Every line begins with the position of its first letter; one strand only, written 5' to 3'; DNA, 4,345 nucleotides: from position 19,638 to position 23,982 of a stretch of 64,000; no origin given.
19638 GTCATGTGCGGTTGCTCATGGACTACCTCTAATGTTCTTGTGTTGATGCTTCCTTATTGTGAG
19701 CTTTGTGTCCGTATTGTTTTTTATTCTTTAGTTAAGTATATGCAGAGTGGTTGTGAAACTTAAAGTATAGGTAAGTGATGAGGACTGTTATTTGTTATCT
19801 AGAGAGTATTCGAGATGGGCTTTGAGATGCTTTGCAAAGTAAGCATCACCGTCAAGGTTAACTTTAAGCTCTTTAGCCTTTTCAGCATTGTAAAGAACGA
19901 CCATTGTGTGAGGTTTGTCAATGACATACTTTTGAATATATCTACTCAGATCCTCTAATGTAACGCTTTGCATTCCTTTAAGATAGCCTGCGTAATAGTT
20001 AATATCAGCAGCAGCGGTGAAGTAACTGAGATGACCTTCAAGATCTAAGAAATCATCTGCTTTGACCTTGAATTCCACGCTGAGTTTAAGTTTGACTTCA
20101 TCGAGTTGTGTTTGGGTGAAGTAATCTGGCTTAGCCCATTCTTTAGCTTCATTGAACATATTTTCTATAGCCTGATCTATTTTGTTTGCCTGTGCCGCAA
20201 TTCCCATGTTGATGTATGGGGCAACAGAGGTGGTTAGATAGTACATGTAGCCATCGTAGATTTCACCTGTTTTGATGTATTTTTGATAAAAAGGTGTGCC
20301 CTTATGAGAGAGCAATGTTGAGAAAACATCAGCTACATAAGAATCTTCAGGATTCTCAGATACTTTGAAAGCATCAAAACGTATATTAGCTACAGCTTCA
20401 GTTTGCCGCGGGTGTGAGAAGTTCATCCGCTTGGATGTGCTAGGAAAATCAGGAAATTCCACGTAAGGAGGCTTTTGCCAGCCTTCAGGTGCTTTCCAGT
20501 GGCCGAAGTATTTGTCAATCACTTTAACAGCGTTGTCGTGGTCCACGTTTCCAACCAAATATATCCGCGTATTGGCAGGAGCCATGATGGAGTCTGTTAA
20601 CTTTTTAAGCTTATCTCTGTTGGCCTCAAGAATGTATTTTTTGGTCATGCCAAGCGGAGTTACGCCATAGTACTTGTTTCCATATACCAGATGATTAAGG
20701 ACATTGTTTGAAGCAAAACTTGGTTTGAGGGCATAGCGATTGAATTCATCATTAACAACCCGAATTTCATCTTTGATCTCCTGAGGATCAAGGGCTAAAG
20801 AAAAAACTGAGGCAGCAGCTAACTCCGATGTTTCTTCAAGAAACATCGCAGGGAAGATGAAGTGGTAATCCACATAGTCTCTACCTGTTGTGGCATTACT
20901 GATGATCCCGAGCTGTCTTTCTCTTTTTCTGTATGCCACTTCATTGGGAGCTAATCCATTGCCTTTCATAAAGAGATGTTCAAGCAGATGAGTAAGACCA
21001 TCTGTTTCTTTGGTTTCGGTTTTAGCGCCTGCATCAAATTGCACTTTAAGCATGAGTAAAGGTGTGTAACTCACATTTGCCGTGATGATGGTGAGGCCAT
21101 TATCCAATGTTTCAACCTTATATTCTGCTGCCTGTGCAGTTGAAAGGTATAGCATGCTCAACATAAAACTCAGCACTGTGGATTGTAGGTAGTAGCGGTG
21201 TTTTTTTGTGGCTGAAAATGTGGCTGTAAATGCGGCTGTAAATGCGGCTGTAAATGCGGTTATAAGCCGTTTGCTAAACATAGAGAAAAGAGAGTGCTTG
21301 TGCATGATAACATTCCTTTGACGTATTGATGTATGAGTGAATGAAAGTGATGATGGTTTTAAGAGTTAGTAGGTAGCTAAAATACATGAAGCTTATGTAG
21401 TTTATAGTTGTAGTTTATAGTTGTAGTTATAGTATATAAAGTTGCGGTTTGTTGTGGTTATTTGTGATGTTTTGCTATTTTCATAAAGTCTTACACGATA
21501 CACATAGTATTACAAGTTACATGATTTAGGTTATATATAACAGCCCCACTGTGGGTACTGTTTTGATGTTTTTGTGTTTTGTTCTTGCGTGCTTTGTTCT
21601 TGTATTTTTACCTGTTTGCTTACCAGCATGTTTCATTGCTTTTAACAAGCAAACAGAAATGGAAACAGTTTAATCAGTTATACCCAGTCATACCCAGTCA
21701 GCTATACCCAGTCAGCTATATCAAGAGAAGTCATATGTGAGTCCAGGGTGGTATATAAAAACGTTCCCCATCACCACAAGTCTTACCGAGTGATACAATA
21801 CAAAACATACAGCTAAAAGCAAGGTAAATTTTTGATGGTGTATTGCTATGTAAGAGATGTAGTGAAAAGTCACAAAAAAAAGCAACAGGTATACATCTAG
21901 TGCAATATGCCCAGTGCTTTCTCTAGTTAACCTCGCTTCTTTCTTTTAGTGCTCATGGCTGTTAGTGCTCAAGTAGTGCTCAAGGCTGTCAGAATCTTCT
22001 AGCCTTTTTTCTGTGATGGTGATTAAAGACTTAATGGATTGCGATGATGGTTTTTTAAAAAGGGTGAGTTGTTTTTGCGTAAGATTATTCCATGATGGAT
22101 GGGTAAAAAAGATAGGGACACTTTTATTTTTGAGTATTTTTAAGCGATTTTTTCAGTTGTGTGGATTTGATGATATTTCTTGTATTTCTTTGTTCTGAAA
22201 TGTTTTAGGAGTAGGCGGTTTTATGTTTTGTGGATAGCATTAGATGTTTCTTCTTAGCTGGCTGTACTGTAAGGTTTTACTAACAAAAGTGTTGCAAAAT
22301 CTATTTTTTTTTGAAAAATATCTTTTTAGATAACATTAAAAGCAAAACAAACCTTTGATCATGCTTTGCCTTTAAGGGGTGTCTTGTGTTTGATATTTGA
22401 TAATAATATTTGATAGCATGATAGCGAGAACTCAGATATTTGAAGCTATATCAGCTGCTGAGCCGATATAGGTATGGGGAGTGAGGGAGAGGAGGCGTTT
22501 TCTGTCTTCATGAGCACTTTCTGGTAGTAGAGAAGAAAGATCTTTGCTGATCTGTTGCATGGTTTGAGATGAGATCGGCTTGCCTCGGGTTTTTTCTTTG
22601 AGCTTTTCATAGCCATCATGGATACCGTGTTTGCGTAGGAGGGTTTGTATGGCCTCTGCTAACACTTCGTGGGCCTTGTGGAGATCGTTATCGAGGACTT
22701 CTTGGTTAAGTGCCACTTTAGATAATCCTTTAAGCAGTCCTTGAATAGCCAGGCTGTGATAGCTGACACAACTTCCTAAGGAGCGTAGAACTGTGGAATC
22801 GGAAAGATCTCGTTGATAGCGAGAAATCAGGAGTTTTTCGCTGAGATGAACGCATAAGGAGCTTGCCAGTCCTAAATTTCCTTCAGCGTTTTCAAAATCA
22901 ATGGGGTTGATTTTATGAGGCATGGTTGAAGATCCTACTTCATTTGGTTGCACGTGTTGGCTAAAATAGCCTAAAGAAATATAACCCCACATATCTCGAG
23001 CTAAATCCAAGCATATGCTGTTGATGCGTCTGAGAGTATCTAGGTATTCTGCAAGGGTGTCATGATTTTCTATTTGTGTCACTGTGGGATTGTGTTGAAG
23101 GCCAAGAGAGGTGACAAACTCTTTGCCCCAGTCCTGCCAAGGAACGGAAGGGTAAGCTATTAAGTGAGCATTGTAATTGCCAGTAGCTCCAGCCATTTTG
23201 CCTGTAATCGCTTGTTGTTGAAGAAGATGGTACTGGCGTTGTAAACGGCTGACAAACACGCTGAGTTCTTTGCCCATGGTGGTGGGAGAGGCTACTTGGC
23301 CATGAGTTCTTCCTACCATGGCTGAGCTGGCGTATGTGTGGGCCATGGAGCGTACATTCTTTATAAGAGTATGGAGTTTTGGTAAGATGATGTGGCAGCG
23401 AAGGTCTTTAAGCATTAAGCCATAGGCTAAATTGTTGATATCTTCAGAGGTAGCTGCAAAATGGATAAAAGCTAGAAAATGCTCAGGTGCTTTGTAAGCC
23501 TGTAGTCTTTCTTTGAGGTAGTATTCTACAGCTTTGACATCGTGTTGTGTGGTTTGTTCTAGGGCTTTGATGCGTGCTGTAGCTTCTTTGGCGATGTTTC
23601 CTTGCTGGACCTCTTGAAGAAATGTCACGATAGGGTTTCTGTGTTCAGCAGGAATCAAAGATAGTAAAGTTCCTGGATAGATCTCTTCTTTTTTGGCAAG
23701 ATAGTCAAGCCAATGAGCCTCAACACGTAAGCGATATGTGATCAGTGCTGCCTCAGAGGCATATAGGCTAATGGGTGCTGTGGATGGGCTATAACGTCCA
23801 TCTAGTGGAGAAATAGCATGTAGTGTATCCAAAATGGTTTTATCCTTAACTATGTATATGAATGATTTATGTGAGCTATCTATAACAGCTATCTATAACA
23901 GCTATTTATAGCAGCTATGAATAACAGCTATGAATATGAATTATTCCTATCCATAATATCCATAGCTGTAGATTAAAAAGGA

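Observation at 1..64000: Pervasive locus-unique short tandem direct repeats in spacers; repeats inside genes all have 3n unit lengths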

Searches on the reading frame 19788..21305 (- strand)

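Call 6: search_protein_families(library=ncbifam, proteins=[window:19788-21305:-], max_evalue=0.00001)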
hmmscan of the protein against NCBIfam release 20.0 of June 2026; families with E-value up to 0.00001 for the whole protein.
window:19788-21305:- (505 aa): 0 families

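Call 47: search_protein_families(library=pfam, proteins=[window:19788-21305:-], max_evalue=0.01)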
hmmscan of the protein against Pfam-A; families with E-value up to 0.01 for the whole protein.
window:19788-21305:- (505 aa): 2 families
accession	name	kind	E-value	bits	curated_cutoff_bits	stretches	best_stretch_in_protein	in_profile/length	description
PF05193.26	Peptidase_M16_C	-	3.6e-24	86.1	23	1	229-407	3-180/181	Peptidase M16 inactive domain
PF00675.25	Peptidase_M16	-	1.5e-13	51.3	22.3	1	74-199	3-127/149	Insulinase (Peptidase family M16)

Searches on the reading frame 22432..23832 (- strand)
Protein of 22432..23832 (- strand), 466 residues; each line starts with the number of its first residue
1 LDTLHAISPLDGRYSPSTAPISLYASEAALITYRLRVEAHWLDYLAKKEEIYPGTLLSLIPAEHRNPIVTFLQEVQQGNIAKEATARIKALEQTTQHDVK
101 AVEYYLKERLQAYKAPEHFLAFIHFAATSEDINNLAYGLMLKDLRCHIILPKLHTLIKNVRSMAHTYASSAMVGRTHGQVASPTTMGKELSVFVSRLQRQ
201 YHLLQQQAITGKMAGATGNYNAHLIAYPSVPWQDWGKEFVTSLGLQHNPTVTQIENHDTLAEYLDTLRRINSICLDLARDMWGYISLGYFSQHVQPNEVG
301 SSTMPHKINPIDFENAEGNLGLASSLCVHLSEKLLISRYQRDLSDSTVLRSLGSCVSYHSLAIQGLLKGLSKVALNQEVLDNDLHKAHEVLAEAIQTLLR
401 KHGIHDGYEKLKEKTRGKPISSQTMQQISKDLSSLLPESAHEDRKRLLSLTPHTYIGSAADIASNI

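Call 6: search_protein_families(library=ncbifam, proteins=[window:22432-23832:-], max_evalue=0.00001)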
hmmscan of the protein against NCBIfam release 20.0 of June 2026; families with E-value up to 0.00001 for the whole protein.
window:22432-23832:- (466 aa): 11 families
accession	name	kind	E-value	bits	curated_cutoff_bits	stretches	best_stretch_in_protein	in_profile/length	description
NF006764.0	PRK09285.1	equivalog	4e-178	592.5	446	1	2-465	4-454/456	adenylosuccinate lyase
TIGR00928.1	purB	equivalog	6.5e-106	354.7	326.2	1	10-463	1-432/436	adenylosuccinate lyase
NF006500.1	PRK08937.2-4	subfamily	1.5e-22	80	626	1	106-465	82-441/448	adenylosuccinate lyase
NF052536.2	CoM_syn_XcbD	exception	1.7e-21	76.5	600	1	34-310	26-286/443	3-sulfopropionylcysteine synthase XcbD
TIGR02426.1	protocat_pcaB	equivalog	6.5e-21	74.6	355.75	1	80-314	41-279/338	3-carboxy-cis,cis-muconate cycloisomerase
NF006554.0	PRK09053.1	equivalog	3.1e-16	59.2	595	1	121-460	101-438/453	3-carboxy-cis,cis-muconate cycloisomerase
NF004631.0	PRK05975.1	equivalog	3e-13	49.5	371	1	81-314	62-286/352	3-carboxy-cis,cis-muconate cycloisomerase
TIGR00979.1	fumC_II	equivalog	2.2e-11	43.2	664.75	1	148-314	156-328/458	class II fumarate hydratase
TIGR00838.1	argH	equivalog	4.5e-08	32.5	279.5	0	60-206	48-183/455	argininosuccinate lyase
NF009089.0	PRK12425.1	equivalog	1.2e-07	30.9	840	1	113-314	122-329/464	class II fumarate hydratase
NF008909.0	PRK12273.1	subfamily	6.9e-07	28.5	510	1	149-311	162-330/474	aspartate ammonia-lyase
